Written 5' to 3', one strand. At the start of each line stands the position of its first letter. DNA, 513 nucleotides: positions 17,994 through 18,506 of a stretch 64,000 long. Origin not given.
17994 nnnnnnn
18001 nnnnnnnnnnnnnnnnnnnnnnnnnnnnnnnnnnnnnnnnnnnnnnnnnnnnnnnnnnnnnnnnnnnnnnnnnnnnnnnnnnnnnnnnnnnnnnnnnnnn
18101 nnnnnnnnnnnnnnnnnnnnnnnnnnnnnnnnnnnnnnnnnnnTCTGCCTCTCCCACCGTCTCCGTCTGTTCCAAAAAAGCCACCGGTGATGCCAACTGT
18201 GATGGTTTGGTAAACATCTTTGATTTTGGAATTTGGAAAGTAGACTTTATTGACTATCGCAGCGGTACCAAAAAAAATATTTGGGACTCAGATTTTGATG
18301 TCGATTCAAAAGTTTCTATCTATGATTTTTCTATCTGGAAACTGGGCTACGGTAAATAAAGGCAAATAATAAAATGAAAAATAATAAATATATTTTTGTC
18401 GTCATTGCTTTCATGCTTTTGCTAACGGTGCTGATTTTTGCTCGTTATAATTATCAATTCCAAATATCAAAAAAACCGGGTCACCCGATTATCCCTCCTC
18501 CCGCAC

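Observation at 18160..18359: Dockerin-like module on a glycoside hydrolase, with no cohesin visible in the window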

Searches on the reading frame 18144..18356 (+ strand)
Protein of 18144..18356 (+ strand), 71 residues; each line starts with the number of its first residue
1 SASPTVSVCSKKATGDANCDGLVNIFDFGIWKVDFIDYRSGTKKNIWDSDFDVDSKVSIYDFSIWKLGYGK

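Call 5: search_protein_families(library=pfam, proteins=[window:18144-18356:+], max_evalue=10)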
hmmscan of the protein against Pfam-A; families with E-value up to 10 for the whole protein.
window:18144-18356:+ (71 aa): 2 families
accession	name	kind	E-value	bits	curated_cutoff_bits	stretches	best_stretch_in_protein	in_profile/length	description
PF00404.24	Dockerin_1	-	0.002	18.7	22.9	1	15-64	2-51/57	Dockerin type I domain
PF17395.7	DUF5403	-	0.3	12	29.2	1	52-70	56-74/97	Family of unknown function (DUF5403)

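Call 6: search_protein_families(library=ncbifam, proteins=[window:18144-18356:+], max_evalue=10)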
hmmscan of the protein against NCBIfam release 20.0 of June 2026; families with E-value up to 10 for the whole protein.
window:18144-18356:+ (71 aa): 0 families

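Call 20: search_solved_structures(query=A1, max_evalue=1, show_alignments=3)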
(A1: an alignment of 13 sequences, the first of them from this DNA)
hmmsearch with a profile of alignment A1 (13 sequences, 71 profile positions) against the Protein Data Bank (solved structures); distinct sequences matched with E-value up to 1: 68 (the best 60 are shown).
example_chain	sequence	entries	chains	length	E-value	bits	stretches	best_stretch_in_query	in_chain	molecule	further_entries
1daq_A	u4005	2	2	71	2.8e-10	43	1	10-70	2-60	ENDOGLUCANASE SS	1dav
2mte_A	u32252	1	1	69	3.6e-10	42.7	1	11-70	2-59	Cellulose 1,4-beta-cellobiosidase (reducing end) CelS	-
2y3n_B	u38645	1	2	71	1.4e-09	40.8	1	11-70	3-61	CELLULOSOMAL FAMILY-48 PROCESSIVE GLYCOSIDE HYDROLASE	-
4fl4_A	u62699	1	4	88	1.9e-09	40.4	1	12-69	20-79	Glycoside hydrolase family 9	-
8x39_A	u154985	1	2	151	2e-09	40.3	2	13-69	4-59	Serine protease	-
8x3a_A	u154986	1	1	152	2e-09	40.3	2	13-69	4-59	Serine protease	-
4cj0_A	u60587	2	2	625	4.7e-09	39.1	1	9-69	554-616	ENDOGLUCANASE D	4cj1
1clc_A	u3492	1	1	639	5e-09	39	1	9-69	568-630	ENDOGLUCANASE CELD; EC: 3.2.1.4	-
1ohz_B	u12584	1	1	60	6.3e-09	38.7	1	14-69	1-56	ENDO-1,4-BETA-XYLANASE Y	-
2ccl_B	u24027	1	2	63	7.6e-09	38.4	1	14-69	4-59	ENDO-1,4-BETA-XYLANASE Y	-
2yik_A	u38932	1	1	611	7.6e-09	38.4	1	3-70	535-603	ENDOGLUCANASE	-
5nrm_B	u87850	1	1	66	1.4e-07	34.4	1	15-69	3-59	DocCel5: Type I dockerin repeat domain from A. cellulolyticus family 5 endoglucanase WP_01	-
5nrk_B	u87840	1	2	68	1.7e-07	34.1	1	15-69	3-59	DocCel5: Type I dockerin repeat domain from A. cellulolyticus family 5 endoglucanase WP_01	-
8zvk_A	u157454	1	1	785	8.7e-07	31.8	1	8-70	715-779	AaBgIC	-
5m2o_B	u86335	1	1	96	9.1e-07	31.8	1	8-63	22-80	Group I Dockerin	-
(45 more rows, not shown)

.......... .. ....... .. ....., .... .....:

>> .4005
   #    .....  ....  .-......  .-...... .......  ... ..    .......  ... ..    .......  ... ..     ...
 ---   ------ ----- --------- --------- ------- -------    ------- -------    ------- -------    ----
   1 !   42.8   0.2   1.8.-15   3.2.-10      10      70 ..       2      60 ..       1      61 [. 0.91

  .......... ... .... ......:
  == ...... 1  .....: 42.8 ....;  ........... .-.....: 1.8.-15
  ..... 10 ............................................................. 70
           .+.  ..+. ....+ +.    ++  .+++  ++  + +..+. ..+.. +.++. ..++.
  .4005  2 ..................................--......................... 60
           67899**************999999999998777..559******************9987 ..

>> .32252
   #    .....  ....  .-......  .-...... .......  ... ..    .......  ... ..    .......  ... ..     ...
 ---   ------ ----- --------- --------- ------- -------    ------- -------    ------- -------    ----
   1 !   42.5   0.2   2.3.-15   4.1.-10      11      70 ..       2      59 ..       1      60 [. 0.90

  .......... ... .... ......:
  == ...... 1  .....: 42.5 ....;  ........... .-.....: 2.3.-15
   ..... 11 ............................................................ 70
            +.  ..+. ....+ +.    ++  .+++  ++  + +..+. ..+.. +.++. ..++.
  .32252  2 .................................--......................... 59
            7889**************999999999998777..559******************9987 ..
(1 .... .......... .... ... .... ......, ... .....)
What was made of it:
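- On Dockerin type I (Pfam PF00404): Profile positions 10-70 of 71 are aligned (call 20).
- Checked: A 13-sequence profile of the module's relatives matches solved type I dockerins over both repeats (1daq/2mte CelS, E=2.8e-10 and 3.6e-10; call 20).
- The family profile matches solved type I dockerins at E=2.8e-10 (call 20). The family profile also picks up EF-hand proteins weakly (SCaMC-1 at E=3e-4, troponin C at 0.06-0.2; call 20). Solved dockerins score far better than any EF-hand protein (1e-10 against 3e-4 and weaker) and align over both repeats (call 20).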

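Call 31: find_homologous_proteins(query=A1, max_evalue=0.001)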
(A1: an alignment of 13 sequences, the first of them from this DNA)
Query A1 (13 sequences) (71 aa, profile of the alignment): 75 proteins with E <= 0.001 among 432 candidates.
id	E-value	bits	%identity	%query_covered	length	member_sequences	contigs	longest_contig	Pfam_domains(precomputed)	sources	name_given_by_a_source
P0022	6.9e-22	95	41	97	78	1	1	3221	PF00404.25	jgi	-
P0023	8.1e-19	85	38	93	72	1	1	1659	PF00404.25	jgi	-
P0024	5.3e-18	82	39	92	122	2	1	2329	PF00404.25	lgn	-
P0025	1.4e-17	81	48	73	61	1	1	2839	PF00404.25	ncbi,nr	ncbi:MAG: hypothetical protein HYU49_01780 [Candidatus Levybacteria bacterium]|nr:hypothetical prote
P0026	3.4e-17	80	38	77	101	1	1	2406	PF00404.25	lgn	-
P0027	7.5e-17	79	43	79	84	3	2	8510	PF00404.25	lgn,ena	-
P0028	2.3e-16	77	45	94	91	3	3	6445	PF00404.25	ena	-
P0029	4.6e-16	76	40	93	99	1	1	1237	-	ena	-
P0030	7.9e-16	75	41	97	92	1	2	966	PF00404.25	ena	-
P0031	1.3e-15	75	45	73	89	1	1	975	-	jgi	-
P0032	1.4e-15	74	40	94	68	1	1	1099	-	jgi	jgi:hypothetical protein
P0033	4.9e-15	73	38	97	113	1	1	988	-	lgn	-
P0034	8.3e-14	69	41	82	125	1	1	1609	-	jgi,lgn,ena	-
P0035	1.4e-12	65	37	93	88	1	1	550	PF01839.30,PF00404.25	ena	-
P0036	1.6e-12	65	38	82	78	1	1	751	PF00404.25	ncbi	-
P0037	3.2e-12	64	35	89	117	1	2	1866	PF00404.25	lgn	-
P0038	7.7e-11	59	36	70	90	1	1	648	PF00404.25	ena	-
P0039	1.3e-10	59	49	72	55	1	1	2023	PF00404.25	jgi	jgi:hypothetical protein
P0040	7.7e-10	56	28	75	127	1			PF01839.30,PF00404.25,PF13517.13,PF13499.13,PF13202.13,PF00036.39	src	-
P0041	1.1e-9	56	38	77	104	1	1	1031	PF00404.25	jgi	jgi:hypothetical protein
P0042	2.5e-9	54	33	94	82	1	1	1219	PF00404.25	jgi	jgi:uncharacterized protein (DUF2141 family)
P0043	4.4e-9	54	34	87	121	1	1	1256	PF00404.25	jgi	jgi:hypothetical protein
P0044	5.7e-9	53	38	70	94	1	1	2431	PF00404.25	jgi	jgi:hypothetical protein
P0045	5.8e-9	53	35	99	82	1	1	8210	PF00404.25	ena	-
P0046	7.7e-9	53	34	75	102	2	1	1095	PF00404.25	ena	-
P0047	9.9e-9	53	36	70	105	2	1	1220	PF00404.25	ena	-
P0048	1.7e-8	52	40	70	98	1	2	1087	PF00404.25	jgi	jgi:hypothetical protein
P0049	4.0e-8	51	34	70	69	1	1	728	PF00404.25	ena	-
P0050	4.9e-8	50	45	46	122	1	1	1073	PF00404.25,PF13517.13,PF00036.39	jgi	jgi:hypothetical protein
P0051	2.3e-7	48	36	87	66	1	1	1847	PF00404.25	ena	-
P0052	2.4e-7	48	38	79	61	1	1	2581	PF00404.25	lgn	-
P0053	2.6e-7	48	35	77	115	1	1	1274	PF00404.25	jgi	jgi:hypothetical protein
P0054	2.8e-7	48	38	73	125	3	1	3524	PF00404.25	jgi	jgi:hypothetical protein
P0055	4.3e-7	47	40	66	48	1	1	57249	PF00404.25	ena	-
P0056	4.7e-7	47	36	66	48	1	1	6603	PF00404.25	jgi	jgi:hypothetical protein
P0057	5.0e-7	47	30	89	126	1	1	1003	PF00404.25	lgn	-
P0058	5.5e-7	47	36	86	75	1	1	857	PF00404.25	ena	-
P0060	1.8e-6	45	35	76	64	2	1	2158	PF00404.25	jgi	jgi:hypothetical protein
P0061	1.8e-6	45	42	63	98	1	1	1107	PF00404.25,PF00036.39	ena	-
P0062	1.8e-6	45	42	70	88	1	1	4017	PF00404.25,PF00036.39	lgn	-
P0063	2.6e-6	45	36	70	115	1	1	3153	PF00404.25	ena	-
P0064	3.0e-6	45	38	70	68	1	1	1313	PF00404.25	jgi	jgi:hypothetical protein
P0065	4.3e-6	44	35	87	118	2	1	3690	PF00404.25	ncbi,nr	ncbi:dockerin type I repeat-containing protein, partial [Candidatus Parcubacteria bacterium]|nr:dock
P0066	6.9e-6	43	24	76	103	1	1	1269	PF00404.25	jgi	jgi:arabinoxylan arabinofuranohydrolase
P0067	7.7e-6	43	41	86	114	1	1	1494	PF00404.25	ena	-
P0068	8.8e-6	43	37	38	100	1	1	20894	PF00404.25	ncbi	-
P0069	8.9e-6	43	40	73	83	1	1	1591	PF00404.25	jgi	jgi:hypothetical protein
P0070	9.4e-6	43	52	34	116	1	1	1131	PF00404.25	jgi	-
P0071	1.3e-5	43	38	70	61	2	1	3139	PF00404.25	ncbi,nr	ncbi:dockerin type I repeat-containing protein, partial [Patescibacteria group bacterium]|nr:dockeri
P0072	1.4e-5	42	46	18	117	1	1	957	PF00404.25,PF13202.13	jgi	jgi:hypothetical protein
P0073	1.5e-5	42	31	82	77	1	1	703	PF00404.25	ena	-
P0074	1.7e-5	42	31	83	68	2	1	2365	PF00404.25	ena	-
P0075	1.8e-5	42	38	86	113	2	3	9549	PF00404.25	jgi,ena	-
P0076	2.1e-5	42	43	69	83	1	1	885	PF00404.25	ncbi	-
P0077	2.3e-5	42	38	75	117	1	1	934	PF00404.25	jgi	jgi:hypothetical protein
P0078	2.4e-5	42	40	73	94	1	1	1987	PF00404.25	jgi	-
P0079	2.4e-5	42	35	89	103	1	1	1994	PF00404.25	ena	-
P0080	2.5e-5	42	62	18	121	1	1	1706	PF00404.25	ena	-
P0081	3.2e-5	41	-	-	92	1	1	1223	PF00404.25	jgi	jgi:hypothetical protein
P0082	3.2e-5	41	35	77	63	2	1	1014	PF00404.25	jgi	jgi:hypothetical protein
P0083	3.2e-5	41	36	75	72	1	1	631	PF00404.25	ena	-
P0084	3.2e-5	41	39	82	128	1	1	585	PF00404.25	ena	-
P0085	3.3e-5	41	34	93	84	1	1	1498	PF00404.25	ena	-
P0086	3.7e-5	41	34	90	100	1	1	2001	PF00404.25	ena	-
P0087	4.6e-5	41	45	39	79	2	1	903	PF00404.25,PF13202.13,PF00036.39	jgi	jgi:hypothetical protein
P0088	8.7e-5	40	36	70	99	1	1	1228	PF00404.25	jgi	jgi:hypothetical protein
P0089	1.5e-4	39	34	83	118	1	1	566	PF00404.25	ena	-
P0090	2.7e-4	38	38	70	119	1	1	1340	PF00404.25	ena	-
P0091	3.4e-4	38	37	70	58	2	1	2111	PF00404.25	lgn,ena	-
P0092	3.6e-4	38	33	69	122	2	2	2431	PF00404.25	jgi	jgi:hypothetical protein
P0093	3.9e-4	38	35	73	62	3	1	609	PF00404.25,PF13499.13,PF13833.13,PF00036.39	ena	-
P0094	4.1e-4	38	23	85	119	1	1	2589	PF00404.25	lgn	-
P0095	8.5e-4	37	39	32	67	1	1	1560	PF00404.25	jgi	jgi:hypothetical protein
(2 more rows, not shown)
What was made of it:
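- The named hits of the dockerin profile are Levybacteria, Parcubacteria and Patescibacteria (call 31).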

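Call 64: find_related_loci(query=A7, collection=genome_contigs, flank=8000)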
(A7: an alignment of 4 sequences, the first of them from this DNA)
Query A7 (63 aa) in genome_contigs; peptide patterns used: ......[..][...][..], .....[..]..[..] (x = any residue, [..] = any of these).
600 stretches matched a pattern (row limit reached: there are more); 41 encode a relative of the query (tblastn E <= 1e-3); 41 distinct loci.
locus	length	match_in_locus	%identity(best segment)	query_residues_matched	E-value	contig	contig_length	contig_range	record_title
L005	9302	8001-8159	48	1-58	9e-14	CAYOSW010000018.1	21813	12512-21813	MAG TPA_asm: uncultured Gammaproteobacteria bacterium isolate binchicken_co105_397 genome assembly, contig: NODE_2973_le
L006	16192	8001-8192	45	1-61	3e-13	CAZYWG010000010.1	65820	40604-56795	MAG TPA_asm: uncultured Gammaproteobacteria bacterium isolate SRP200132_co1_187 genome assembly, contig: NODE_608_length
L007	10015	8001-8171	47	1-57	2e-13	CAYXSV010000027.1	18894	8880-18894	MAG TPA_asm: uncultured Gammaproteobacteria bacterium isolate SRP067234_co1_340 genome assembly, contig: k99_28202, whol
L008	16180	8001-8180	43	4-61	5e-13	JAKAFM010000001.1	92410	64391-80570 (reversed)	MAG: bacterium isolate WY1.bin95 NODE_379_length_92410_cov_1.969821, whole genome shotgun sequence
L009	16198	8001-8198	39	1-61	5e-13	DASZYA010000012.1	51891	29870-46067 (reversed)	MAG TPA_asm: Patescibacteria group bacterium isolate SMAG_U6198 k141_169359, whole genome shotgun sequence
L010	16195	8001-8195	41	1-61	7e-13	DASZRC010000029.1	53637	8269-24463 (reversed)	MAG TPA_asm: Patescibacteria group bacterium isolate SMAG_U6014 k141_873103, whole genome shotgun sequence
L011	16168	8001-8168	39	1-61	1e-12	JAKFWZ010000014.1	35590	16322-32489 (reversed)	MAG: Candidatus Daviesbacteria bacterium isolate ND2_Bin_11 ND2_0000108, whole genome shotgun sequence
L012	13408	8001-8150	42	7-61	2e-12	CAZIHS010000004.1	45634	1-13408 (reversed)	MAG TPA_asm: uncultured Gammaproteobacteria bacterium isolate binchicken_co16_148 genome assembly, contig: NODE_1331_len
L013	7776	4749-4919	42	1-62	3e-12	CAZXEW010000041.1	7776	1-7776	MAG TPA_asm: uncultured Gammaproteobacteria bacterium isolate binchicken_co203_146 genome assembly, contig: k141_1640415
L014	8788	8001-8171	40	1-62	3e-12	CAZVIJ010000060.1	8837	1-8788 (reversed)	MAG TPA_asm: uncultured Candidatus Saccharibacteria bacterium isolate SRP257259_co1_129 genome assembly, contig: NODE_12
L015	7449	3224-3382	47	1-58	6e-12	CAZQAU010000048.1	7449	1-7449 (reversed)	MAG TPA_asm: uncultured Gammaproteobacteria bacterium isolate SRP292972_co1_101 genome assembly, contig: NODE_4048_lengt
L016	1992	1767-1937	44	1-57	8e-12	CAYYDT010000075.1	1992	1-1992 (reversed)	MAG TPA_asm: uncultured Gammaproteobacteria bacterium isolate SRP319275_co2_31 genome assembly, contig: NODE_86438_lengt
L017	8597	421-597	41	4-61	8e-12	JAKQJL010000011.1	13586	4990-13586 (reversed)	MAG: bacterium isolate USDV_maxbin.049 k141_1367963, whole genome shotgun sequence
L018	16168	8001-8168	41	1-61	3e-11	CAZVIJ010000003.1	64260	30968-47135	MAG TPA_asm: uncultured Candidatus Saccharibacteria bacterium isolate SRP257259_co1_129 genome assembly, contig: NODE_41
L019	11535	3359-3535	44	4-61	3e-11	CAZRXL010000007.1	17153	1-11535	MAG TPA_asm: uncultured Gammaproteobacteria bacterium isolate SRP239243_co1_216 genome assembly, contig: NODE_5463_lengt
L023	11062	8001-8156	45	1-58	4e-10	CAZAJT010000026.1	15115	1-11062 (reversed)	MAG TPA_asm: uncultured Gammaproteobacteria bacterium isolate binchicken_co251_706 genome assembly, contig: NODE_5438_le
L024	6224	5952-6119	45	7-61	1e-9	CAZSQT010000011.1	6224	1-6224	MAG TPA_asm: uncultured Gammaproteobacteria bacterium isolate SRP067234_co1_34 genome assembly, contig: k99_181112, whol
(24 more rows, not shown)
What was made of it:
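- Genome loci include Daviesbacteria, Roizmanbacteria, Shapirobacteria, Saccharibacteria and 'Patescibacteria group' (call 64). Weaker relatives of the dockerin pattern occur in Planctomycetes, Bacteroidales and Bacillota MAGs (call 64).
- Tried and rejected: A 4-sequence close alignment (A7) worked (call 64).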

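Call 71: predict_structure(alignment_id=A6)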
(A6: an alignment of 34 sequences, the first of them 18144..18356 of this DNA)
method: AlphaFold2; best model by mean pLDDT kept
length: 71 residues; sequences in the alignment: 34
mean_pLDDT: 88.8   pTM: 0.75
mean pLDDT of the five models: 88.8, 88.3, 86.7, 85.5, 85.2
residues with pLDDT >= 90: 53; 70-90: 7; 50-70: 10; < 50: 1
segments of 3 or more residues with pLDDT < 50: none
pLDDT, mean of each block of 10 residues (from residue 1): 58 87 96 97 93 95 95 85
secondary structure, 60 per line:
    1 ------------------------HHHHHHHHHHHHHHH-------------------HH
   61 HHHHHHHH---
elements in order: H25-39 H59-68
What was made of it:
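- On Dockerin type I (Pfam PF00404): AF2 pLDDT 88.8 and pTM 0.75 (call 71).
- Checked: The dockerin-only AF2 model has pLDDT 88.8 and pTM 0.75 (call 71).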

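Call 76: fold_search(model_id=the predicted structure, library=pdb)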
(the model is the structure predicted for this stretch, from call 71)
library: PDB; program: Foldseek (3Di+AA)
matches with E <= 10: 16; with E <= 0.001: 0
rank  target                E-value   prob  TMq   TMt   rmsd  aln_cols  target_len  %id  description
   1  2y3n_B                1.6e-01  1.00  0.64  0.74   2.4        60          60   30  Type II cohesin-dockerin domain from Bacteroides cellolosolvens (released 2012-01-11)
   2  6kgf_D                2.5e-01  0.94  0.52  0.58   3.9        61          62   24  Crystal structure of CaDoc0917(R16D)-CaCohA2 complex at pH 8.2 (released 2020-07-08)
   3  2vn5_D                9.5e-01  0.84  0.51  0.62   2.6        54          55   28  The Clostridium cellulolyticum dockerin displays a dual binding mode for its cohesin partner (released 2008-05-20)
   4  6kge_B                1.1e+00  0.60  0.50  0.57   4.1        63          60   24  Crystal structure of CaDoc0917(R16D)-CaCohA2 complex at pH 5.5 (released 2020-07-08)
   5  6kg9_MODEL_1_A        1.2e+00  0.69  0.52  0.55   3.7        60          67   23  Solution structure of CaDoc0917 from Clostridium acetobutylicum (released 2020-07-08)
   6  6kge_D                1.4e+00  0.51  0.50  0.57   4.1        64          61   26  Crystal structure of CaDoc0917(R16D)-CaCohA2 complex at pH 5.5 (released 2020-07-08)
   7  2vn5_B                1.4e+00  0.75  0.52  0.63   2.7        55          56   27  The Clostridium cellulolyticum dockerin displays a dual binding mode for its cohesin partner (released 2008-05-20)
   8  6kgf_B                1.7e+00  0.51  0.50  0.57   4.1        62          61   22  Crystal structure of CaDoc0917(R16D)-CaCohA2 complex at pH 8.2 (released 2020-07-08)
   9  6kgc_B                1.9e+00  0.47  0.51  0.59   4.0        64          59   23  Crystal structure of CaDoc0917(R49D)-CaCohA2 complex at pH 5.4 (released 2020-07-08)
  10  5lxv_B                2.3e+00  0.54  0.52  0.56   3.3        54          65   20  Crystal structure of Ruminococcus flavefaciens scaffoldin C cohesin in complex with a dockerin from an uncharacterized (released 2016-10-19)
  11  3ul4_B                3.0e+00  0.28  0.46  0.50   4.1        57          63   28  Crystal structure of Coh-OlpA(Cthe_3080)-Doc918(Cthe_0918) complex: A novel type I Cohesin-Dockerin complex from Clost (released 2012-11-28)
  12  2ozn_B                3.1e+00  0.51  0.56  0.32   2.2        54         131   20  The Cohesin-Dockerin Complex of NagJ and NagH from Clostridium perfringens (released 2008-05-06)
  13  8ajy_B                3.5e+00  0.41  0.52  0.45   2.7        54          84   15  Ruminococcus flavefaciens Cohesin-Dockerin structure: dockerin from ScaH adaptor scaffoldin in complex with the cohesi (released 2022-11-02)
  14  8x39_A                4.2e+00  0.23  0.48  0.27   3.6        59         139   19  Crystal structure of cellulosomal double-dockerin module of Clo1313_0689 from Clostridium thermocellum (released 2024-04-03)
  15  6kgd_B                6.1e+00  0.10  0.40  0.47   4.2        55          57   24  Crystal structure of CaDoc0917(R49D)-CaCohA2 complex at pH 8.0 (released 2020-07-08)
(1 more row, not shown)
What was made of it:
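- On Dockerin type I (Pfam PF00404): E-values are weak (0.16 and above), as expected for a 60-residue domain (call 76).
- Closest known: Type I dockerin modules of clostridial cellulosomal enzymes. Same: Profile E=2.8e-10 (call 20); fold TM 0.5-0.74 (call 76).
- All 16 Foldseek PDB matches are dockerins (call 76). The structural matches are exclusively dockerins (call 76).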

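Call 83: search_protein_families(library=pfam, proteins=[L008:5181-8201:+, L007:5820-8186:+, L007:2017-4665:+, L018:5532-8171:+, L018:3796-5580:+, L012:5919-9512:+, L023:5892-8168:+, L024:2913-6128:+, L015:1760-3397:+, L016:3-1952:+], max_evalue=0.001)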
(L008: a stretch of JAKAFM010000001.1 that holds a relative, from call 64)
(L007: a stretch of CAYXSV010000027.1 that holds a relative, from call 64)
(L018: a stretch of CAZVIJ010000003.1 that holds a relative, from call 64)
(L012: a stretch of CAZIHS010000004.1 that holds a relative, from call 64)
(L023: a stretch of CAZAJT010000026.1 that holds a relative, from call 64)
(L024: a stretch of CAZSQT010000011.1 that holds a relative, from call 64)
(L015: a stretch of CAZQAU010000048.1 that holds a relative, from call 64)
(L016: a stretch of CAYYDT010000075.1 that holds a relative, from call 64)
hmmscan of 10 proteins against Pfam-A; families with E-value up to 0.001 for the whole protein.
L008:5181-8201:+ (1007 aa): 0 families

L007:5820-8186:+ (789 aa): 0 families

L007:2017-4665:+ (883 aa): 0 families

L018:5532-8171:+ (880 aa): 4 families
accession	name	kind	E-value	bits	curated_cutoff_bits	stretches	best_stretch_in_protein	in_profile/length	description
PF14323.11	GxGYxYP_C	-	4.3e-11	43.5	27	1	439-617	4-180/242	GxGYxYP putative glycoside hydrolase C-terminal domain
PF20957.2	GxGYxYP_N_2nd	-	2.3e-08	34.5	24.5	1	168-237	1-65/68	GxGYxYP_N second domain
PF16216.10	GxGYxYP_N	-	2.3e-06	27.7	23.9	1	106-163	17-72/72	GxGYxYP_N 1st domain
PF00404.24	Dockerin_1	-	0.00012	22.6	22.9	0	829-873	1-50/57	Dockerin type I domain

L018:3796-5580:+ (595 aa): 1 family
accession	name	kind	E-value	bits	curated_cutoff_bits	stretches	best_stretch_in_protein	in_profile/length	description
PF00404.24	Dockerin_1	-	0.00015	22.3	22.9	0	544-589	1-51/57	Dockerin type I domain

L012:5919-9512:+ (1198 aa): 0 families

L023:5892-8168:+ (759 aa): 3 families
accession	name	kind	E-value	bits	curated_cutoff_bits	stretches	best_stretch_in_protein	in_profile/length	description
PF02868.21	Peptidase_M4_C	-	1.5e-39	135.9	24.4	1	391-542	1-162/165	Thermolysin metallopeptidase, alpha-helical domain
PF01447.24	Peptidase_M4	-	2.3e-12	48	22.4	1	316-388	65-145/145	Thermolysin metallopeptidase, catalytic domain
PF07504.19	FTP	-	2e-07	31.2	21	1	152-186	17-51/51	Fungalysin/Thermolysin Propeptide Motif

L024:2913-6128:+ (1072 aa): 0 families

L015:1760-3397:+ (546 aa): 2 families
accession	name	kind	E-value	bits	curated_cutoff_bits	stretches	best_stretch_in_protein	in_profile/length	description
PF18884.5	TSP3_bac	-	2.7e-06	27.6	25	0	401-414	1-14/22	Bacterial TSP3 repeat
PF00404.24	Dockerin_1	-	8.1e-06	26.4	22.9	1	495-538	2-50/57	Dockerin type I domain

L016:3-1952:+ (650 aa): 1 family
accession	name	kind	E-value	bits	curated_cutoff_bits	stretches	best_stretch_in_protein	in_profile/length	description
PF00404.24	Dockerin_1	-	0.00034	21.2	22.9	1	594-644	1-51/57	Dockerin type I domain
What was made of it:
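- Closest known: Sortase-anchored cohesin systems such as Ruminococcus flavefaciens ScaE. Different: The cargo is varied (protease, glycosidases, unknowns) rather than cellulases (call 83).
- GxGYxYP glycosidase and M4 thermolysin (call 83).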
